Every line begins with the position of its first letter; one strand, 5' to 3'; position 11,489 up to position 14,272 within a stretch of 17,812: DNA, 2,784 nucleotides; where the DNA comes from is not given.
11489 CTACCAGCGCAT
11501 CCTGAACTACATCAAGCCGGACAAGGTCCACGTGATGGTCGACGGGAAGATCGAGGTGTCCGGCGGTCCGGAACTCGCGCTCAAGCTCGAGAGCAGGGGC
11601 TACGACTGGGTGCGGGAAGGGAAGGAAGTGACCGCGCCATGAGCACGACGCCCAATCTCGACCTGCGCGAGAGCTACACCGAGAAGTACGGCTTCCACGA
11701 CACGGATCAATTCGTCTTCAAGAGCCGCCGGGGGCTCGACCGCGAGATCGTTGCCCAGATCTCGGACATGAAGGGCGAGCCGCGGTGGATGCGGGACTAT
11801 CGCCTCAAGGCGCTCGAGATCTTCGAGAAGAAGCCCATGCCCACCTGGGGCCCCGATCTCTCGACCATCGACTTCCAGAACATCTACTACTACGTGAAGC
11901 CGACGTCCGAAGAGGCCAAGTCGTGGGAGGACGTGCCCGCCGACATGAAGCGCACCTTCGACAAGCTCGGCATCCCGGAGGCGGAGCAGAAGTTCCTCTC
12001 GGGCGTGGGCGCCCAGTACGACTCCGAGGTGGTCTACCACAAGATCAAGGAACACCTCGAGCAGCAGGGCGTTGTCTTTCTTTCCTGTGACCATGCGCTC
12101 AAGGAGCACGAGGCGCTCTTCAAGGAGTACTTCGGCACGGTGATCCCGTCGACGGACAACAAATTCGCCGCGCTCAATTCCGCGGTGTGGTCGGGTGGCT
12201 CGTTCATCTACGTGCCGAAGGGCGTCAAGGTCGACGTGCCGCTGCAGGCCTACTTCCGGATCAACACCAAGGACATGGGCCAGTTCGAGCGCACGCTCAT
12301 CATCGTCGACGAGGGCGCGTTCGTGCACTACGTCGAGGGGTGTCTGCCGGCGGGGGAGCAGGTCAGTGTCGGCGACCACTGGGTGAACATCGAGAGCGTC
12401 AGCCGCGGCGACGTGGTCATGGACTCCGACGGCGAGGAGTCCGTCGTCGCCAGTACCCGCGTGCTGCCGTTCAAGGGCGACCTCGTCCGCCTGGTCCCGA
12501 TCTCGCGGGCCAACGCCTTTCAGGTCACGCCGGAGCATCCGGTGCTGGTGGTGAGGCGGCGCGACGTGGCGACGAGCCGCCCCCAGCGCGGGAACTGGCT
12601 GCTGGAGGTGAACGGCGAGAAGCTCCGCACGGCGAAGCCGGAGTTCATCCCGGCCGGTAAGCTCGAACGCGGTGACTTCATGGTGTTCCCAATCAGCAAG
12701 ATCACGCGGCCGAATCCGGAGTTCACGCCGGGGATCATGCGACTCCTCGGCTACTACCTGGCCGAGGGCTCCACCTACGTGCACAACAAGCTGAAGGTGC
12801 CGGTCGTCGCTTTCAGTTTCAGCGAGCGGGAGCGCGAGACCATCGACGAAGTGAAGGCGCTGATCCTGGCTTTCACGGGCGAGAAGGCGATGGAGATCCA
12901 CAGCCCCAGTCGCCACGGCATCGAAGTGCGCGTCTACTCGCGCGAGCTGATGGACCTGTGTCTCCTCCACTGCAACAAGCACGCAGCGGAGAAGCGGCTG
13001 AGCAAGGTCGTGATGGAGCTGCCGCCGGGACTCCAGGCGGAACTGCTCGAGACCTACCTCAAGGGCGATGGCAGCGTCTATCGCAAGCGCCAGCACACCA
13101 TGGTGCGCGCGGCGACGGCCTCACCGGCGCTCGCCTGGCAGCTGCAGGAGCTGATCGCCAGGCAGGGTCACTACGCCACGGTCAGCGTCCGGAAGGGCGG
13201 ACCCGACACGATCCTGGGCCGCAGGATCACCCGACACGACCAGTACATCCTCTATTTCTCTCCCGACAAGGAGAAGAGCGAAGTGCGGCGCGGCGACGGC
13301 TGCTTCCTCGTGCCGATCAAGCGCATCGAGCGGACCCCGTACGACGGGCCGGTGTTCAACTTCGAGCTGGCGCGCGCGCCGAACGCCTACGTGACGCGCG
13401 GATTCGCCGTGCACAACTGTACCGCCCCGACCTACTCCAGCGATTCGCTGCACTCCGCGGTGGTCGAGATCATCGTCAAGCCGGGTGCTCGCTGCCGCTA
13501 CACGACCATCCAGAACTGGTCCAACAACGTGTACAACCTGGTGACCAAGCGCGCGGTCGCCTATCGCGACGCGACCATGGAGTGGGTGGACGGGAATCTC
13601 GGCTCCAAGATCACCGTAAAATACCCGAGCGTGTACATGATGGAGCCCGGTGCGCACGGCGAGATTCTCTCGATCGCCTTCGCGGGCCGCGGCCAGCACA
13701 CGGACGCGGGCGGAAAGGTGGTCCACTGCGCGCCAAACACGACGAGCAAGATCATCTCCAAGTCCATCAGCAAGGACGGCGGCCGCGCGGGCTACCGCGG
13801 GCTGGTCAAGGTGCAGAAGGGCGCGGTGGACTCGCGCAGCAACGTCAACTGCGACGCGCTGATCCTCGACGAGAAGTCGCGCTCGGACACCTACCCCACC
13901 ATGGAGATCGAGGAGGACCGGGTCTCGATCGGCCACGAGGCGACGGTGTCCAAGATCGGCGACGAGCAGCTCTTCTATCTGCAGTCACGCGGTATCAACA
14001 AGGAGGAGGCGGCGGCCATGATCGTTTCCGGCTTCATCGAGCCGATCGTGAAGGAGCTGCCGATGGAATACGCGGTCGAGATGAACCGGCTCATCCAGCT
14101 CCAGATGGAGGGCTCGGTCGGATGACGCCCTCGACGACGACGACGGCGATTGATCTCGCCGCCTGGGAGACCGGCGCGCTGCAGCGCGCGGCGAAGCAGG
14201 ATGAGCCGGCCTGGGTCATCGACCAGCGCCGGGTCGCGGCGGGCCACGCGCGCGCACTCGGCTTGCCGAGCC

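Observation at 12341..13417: SufB is interrupted by a 359-aa intein carrying an intact-looking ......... homing endonuclease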

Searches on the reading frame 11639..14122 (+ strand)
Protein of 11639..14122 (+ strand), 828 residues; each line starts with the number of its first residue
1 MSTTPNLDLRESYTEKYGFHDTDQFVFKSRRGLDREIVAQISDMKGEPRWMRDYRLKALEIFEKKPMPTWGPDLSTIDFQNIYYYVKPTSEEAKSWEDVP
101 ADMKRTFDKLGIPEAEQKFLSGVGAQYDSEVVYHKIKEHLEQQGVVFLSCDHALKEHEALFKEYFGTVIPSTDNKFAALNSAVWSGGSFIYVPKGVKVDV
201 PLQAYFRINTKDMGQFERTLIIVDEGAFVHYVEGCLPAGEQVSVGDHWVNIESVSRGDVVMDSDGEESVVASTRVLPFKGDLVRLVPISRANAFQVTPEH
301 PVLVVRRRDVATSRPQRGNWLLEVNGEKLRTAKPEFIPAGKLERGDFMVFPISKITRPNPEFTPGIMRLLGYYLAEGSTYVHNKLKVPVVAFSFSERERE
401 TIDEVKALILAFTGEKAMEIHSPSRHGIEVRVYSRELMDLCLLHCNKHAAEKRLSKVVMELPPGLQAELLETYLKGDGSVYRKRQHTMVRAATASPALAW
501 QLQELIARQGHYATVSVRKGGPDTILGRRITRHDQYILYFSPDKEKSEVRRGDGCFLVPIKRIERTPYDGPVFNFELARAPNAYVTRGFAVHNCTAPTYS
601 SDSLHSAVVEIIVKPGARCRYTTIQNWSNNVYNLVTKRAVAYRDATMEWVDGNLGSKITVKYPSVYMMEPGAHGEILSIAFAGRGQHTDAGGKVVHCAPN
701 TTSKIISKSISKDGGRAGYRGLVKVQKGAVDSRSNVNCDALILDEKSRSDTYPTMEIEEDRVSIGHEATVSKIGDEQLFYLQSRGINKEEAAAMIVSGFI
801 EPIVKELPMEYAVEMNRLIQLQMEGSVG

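Call 5: search_protein_families(library=pfam, proteins=[window:11639-14122:+], max_evalue=0.01)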
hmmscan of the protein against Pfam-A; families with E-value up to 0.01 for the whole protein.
window:11639-14122:+ (828 aa): 3 families
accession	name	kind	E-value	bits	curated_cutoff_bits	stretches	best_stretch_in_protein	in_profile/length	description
PF01458.23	SUFBD_core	-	1.8e-84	283.3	27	2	591-799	27-232/232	SUF system FeS cluster assembly, SufBD core domain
PF14528.11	LAGLIDADG_3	-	6.6e-12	46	22.5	1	466-533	3-71/82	LAGLIDADG-like domain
PF19295.5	SufBD_N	-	3e-10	40.5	23.5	1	95-203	68-171/172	SufBD protein N-terminal region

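Call 8: find_encoding_contigs(protein=window:11639-14122:+, flank=10000, max_places=5)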
Protein window:11639-14122:+ (828 aa): no gene with exactly this product is on record in the collection.

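Call 19: search_solved_structures(query=window:11639-14122:+, max_evalue=0.001, show_alignments=1)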
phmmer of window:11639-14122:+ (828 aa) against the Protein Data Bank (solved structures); distinct sequences matched with E-value up to 0.001: 8.
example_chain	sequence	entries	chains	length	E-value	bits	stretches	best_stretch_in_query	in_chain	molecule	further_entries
5awf_A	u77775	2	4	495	3e-95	323.1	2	594-828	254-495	FeS cluster assembly protein SufB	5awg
11mp_C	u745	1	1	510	5.8e-94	318.8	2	594-828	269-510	Iron-sulfur cluster assembly protein SufB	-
4dn7_A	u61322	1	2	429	1.7e-34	122.1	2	592-819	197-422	ABC transporter, ATP-binding protein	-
11mp_D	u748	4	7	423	1.5e-16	62.8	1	678-807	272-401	Iron-sulfur cluster assembly protein SufD | Protein sufD | FeS cluster assembly protein SufD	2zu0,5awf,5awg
1vh4_A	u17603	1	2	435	1.6e-16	62.7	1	678-807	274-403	SufD protein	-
9h7y_B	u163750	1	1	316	3.6e-06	28.5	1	707-800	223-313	Iron-sulfur cluster assembly SufBD family protein MJ0034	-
9h78_B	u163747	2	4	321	3.7e-06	28.4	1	707-800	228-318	Iron-sulfur cluster assembly SufBD family protein MJ0034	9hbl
2cw7_A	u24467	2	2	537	0.00049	21.4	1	362-510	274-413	Endonuclease PI-PkoII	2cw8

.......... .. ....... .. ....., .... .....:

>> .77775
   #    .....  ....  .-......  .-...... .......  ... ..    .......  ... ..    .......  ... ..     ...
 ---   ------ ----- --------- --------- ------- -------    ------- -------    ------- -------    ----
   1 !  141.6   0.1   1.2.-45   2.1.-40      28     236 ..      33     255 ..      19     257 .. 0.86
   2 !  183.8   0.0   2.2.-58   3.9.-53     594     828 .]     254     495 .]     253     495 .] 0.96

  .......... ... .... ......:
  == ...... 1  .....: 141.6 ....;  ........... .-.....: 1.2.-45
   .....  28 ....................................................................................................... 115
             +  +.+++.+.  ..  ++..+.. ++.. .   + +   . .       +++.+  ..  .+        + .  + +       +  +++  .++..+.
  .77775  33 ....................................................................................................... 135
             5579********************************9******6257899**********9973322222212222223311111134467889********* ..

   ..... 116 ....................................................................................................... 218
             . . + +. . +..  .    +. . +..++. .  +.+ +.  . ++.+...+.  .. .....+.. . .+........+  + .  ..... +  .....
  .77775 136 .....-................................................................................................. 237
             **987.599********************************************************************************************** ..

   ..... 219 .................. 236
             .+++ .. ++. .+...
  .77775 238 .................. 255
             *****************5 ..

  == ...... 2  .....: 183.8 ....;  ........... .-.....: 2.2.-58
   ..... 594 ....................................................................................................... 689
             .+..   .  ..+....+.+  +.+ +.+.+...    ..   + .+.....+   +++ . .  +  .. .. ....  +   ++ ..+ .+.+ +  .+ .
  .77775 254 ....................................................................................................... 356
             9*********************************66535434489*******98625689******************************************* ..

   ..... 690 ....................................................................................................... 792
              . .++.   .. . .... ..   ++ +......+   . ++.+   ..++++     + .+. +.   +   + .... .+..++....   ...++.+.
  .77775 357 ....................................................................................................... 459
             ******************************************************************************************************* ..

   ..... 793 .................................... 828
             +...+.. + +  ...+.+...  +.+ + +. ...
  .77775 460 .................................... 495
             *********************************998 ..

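Call 46: search_protein_families(library=ncbifam, proteins=[window:11639-14122:+], max_evalue=1)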
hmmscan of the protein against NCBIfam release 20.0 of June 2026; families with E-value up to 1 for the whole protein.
window:11639-14122:+ (828 aa): 10 families
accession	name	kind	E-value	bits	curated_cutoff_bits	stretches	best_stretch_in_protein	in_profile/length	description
TIGR01980.1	sufB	equivalog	2.1e-213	709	346.4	2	591-819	220-448/448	Fe-S cluster assembly protein SufB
NF008773.0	PRK11814.1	equivalog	2.1e-142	475.2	717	2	591-828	239-484/484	Fe-S cluster assembly protein SufB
NF052511.1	SUF_like_SmsB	exception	2.5e-75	254.2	650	2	590-826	210-444/445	SUF-like minimal system protein SmsB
TIGR01981.1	sufD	equivalog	8.7e-61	205.6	222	2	600-810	59-269/275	Fe-S cluster assembly protein SufD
NF008194.0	PRK10948.1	equivalog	4.3e-24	85.1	489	1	653-807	247-401/423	Fe-S cluster assembly protein SufD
NF011303.0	PRK14715.1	equivalog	5.8e-10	36.9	1585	1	366-490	1120-1238/1627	DNA-directed DNA polymerase II large subunit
NF045703.1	rSAM_Tes_intein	exception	2.8e-09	35.4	1700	1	361-518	366-516/1040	tetraether lipid synthase Tes, intein-containing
TIGR01443.1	intein_Cterm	domain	0.031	14.5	15.6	1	572-594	2-24/24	intein C-terminal splicing region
NF007072.0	PRK09519.1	equivalog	0.052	11.9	1024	0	365-534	362-534/790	intein-containing recombinase RecA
NF012208.0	SDR_dihy_bifunc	exception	0.078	12.5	325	1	608-712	62-166/233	bifunctional dihydropteridine reductase/dihydrofolate reductase TmpR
